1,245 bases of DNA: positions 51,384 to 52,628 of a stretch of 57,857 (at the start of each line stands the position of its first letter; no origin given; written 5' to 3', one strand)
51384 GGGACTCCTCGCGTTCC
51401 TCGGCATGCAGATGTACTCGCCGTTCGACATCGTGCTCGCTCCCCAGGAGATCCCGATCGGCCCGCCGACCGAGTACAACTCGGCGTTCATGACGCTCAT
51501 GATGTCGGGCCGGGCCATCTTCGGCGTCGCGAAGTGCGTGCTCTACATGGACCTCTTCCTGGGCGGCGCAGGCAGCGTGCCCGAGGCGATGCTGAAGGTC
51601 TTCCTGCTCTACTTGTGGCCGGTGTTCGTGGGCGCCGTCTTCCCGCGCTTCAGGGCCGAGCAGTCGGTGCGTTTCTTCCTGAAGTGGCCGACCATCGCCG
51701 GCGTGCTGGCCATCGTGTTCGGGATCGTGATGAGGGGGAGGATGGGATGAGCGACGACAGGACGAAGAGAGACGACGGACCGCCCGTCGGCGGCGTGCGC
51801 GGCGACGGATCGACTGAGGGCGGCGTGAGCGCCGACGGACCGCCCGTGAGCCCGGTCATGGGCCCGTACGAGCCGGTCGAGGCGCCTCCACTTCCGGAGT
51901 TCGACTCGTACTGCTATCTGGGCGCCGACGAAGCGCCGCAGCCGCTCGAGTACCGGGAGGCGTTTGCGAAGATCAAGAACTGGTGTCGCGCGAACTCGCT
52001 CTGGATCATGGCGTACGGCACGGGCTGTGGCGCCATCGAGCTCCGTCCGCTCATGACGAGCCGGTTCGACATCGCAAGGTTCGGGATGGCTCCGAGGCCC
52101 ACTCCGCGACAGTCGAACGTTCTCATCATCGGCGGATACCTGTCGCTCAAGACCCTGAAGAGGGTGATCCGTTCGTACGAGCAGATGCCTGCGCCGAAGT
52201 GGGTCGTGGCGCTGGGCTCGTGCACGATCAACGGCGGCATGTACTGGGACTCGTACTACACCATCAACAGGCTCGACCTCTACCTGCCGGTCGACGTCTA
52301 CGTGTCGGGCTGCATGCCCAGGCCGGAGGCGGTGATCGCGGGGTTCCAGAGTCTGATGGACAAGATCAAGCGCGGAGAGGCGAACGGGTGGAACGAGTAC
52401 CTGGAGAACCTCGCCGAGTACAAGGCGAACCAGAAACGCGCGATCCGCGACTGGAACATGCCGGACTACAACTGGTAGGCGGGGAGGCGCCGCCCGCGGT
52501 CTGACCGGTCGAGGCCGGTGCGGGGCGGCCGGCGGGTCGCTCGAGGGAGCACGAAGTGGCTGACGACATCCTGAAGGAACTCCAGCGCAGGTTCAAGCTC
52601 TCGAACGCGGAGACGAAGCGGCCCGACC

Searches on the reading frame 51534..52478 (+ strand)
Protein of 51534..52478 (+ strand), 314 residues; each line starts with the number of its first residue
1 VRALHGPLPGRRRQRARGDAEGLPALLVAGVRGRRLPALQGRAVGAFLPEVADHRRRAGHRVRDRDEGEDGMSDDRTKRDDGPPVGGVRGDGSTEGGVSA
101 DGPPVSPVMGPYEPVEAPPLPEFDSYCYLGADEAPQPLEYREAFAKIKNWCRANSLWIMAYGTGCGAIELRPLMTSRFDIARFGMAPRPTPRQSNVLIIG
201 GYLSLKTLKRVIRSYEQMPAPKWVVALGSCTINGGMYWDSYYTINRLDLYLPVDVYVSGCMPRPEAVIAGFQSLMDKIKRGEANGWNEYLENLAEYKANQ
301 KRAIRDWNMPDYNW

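Call 6: search_protein_families(library=pfam, proteins=[window:51534-52478:+], max_evalue=0.01)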
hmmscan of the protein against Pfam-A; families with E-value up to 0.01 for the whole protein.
window:51534-52478:+ (314 aa): 1 family
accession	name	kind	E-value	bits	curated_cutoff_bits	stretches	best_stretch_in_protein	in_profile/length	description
PF01058.29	Oxidored_q6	-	6.5e-21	74.8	27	1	164-273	3-127/128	NADH ubiquinone oxidoreductase, 20 Kd subunit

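Call 8: search_protein_families(library=ncbifam, proteins=[window:51534-52478:+], max_evalue=0.001)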
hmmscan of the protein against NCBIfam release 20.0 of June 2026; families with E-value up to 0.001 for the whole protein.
window:51534-52478:+ (314 aa): 11 families
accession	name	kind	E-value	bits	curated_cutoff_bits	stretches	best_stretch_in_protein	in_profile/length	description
NF005012.1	PRK06411.1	subfamily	5.4e-60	201.7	116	1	142-284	22-164/166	NADH-quinone oxidoreductase subunit NuoB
TIGR01957.1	nuoB_fam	subfamily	1.2e-46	158.2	142.7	1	145-280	8-144/145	NADH-quinone oxidoreductase subunit B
NF011390.0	PRK14815.1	equivalog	2.2e-43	147.7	281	1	147-283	26-162/183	NADH dehydrogenase subunit B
NF011388.0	PRK14813.1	equivalog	5.2e-43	147.1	294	1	146-304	20-180/189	NADH dehydrogenase subunit B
NF011394.0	PRK14819.1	equivalog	6.5e-42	143.9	312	1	145-310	22-181/264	NADH-quinone oxidoreductase subunit B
NF009808.0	PRK13292.1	equivalog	4.3e-41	140.6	1156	1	146-283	17-154/791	NADH-quinone oxidoreductase subunit B/C/D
NF011393.0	PRK14818.1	equivalog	4e-39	133.9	255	1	143-282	20-159/173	NADH dehydrogenase subunit B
NF011391.0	PRK14816.1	equivalog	3.6e-38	131.1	283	1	147-281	45-180/196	NADH-quinone oxidoreductase subunit B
NF011395.0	PRK14820.1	equivalog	3.8e-34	118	263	1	144-297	23-178/180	NADH-quinone oxidoreductase subunit B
NF011392.0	PRK14817.1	equivalog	9e-34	116.7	271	1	145-280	27-162/182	NADH-quinone oxidoreductase subunit B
NF011389.0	PRK14814.1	equivalog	8.4e-29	100.7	285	1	146-280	25-159/186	NADH dehydrogenase subunit B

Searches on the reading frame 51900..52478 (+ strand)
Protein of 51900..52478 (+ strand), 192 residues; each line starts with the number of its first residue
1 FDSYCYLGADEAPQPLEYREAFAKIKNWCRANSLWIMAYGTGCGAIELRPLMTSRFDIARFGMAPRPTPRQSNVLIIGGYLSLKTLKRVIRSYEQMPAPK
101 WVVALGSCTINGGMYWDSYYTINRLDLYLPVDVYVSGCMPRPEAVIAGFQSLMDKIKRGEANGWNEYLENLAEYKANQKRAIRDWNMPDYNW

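Call 32: search_solved_structures(query=window:51900-52478:+, max_evalue=1e-10, show_alignments=3)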
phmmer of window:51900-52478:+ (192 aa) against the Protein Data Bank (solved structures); distinct sequences matched with E-value up to 1e-10: 43.
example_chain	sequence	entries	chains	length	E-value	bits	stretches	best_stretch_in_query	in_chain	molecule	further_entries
6u8y_J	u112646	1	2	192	7.5e-63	215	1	22-183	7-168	NADH dehydrogenase subunit B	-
9grx_K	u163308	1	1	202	6.3e-41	143.4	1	24-158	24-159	NAD(P)H-quinone oxidoreductase subunit K, chloroplastic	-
7eu3_K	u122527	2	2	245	6.4e-41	143.4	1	24-158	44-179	NAD(P)H-quinone oxidoreductase subunit K, chloroplastic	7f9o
7wfg_K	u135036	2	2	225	8.6e-41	142.9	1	24-158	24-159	NAD(P)H-quinone oxidoreductase subunit K, chloroplastic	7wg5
6hum_K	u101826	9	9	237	3e-40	141.2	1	23-162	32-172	NAD(P)H-quinone oxidoreductase subunit K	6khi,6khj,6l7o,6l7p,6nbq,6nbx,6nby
7arc_B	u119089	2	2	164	3.1e-37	131.4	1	25-161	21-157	PSST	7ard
9f5x_F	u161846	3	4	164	1.8e-36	128.8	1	24-161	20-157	NADH:ubiquinone oxidoreductase subunit 10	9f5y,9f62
7ar7_B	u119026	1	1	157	1.2e-35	126.1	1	25-160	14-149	NADH dehydrogenase [ubiquinone] iron-sulfur protein 7, mitochondrial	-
2fug_6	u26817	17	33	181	1.8e-35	125.6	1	23-175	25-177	NADH-quinone oxidoreductase chain 6 | NADH-QUINONE OXIDOREDUCTASE SUBUNIT 6 | NADH-quinone oxidoreductase subunit B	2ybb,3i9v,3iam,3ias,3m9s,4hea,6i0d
7a23_E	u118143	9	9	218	2.9e-35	124.9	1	25-160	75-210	PSST | NADH dehydrogenase [ubiquinone] iron-sulfur protein 7, mitochondrial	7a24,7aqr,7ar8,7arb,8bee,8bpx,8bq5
9w2u_B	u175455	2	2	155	4e-35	124.4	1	25-159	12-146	NADH dehydrogenase [ubiquinone] iron-sulfur protein 7, mitochondrial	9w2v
7zd6_6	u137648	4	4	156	4e-35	124.4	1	25-159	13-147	NADH dehydrogenase [ubiquinone] iron-sulfur protein 7, mitochondrial | Complex I-20kD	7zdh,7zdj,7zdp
5lc5_B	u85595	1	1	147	4.2e-35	124.4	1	25-159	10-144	NADH dehydrogenase [ubiquinone] iron-sulfur protein 7, mitochondrial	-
7zeb_6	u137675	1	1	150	4.4e-35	124.3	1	25-159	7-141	NADH dehydrogenase [ubiquinone] iron-sulfur protein 7, mitochondrial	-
7v2c_C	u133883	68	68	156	4.5e-35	124.3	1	25-159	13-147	NADH dehydrogenase [ubiquinone] iron-sulfur protein 7,mitochondrial | NADH dehydrogenase [ubiquinone] iron-sulfur protein 7, mitochondrial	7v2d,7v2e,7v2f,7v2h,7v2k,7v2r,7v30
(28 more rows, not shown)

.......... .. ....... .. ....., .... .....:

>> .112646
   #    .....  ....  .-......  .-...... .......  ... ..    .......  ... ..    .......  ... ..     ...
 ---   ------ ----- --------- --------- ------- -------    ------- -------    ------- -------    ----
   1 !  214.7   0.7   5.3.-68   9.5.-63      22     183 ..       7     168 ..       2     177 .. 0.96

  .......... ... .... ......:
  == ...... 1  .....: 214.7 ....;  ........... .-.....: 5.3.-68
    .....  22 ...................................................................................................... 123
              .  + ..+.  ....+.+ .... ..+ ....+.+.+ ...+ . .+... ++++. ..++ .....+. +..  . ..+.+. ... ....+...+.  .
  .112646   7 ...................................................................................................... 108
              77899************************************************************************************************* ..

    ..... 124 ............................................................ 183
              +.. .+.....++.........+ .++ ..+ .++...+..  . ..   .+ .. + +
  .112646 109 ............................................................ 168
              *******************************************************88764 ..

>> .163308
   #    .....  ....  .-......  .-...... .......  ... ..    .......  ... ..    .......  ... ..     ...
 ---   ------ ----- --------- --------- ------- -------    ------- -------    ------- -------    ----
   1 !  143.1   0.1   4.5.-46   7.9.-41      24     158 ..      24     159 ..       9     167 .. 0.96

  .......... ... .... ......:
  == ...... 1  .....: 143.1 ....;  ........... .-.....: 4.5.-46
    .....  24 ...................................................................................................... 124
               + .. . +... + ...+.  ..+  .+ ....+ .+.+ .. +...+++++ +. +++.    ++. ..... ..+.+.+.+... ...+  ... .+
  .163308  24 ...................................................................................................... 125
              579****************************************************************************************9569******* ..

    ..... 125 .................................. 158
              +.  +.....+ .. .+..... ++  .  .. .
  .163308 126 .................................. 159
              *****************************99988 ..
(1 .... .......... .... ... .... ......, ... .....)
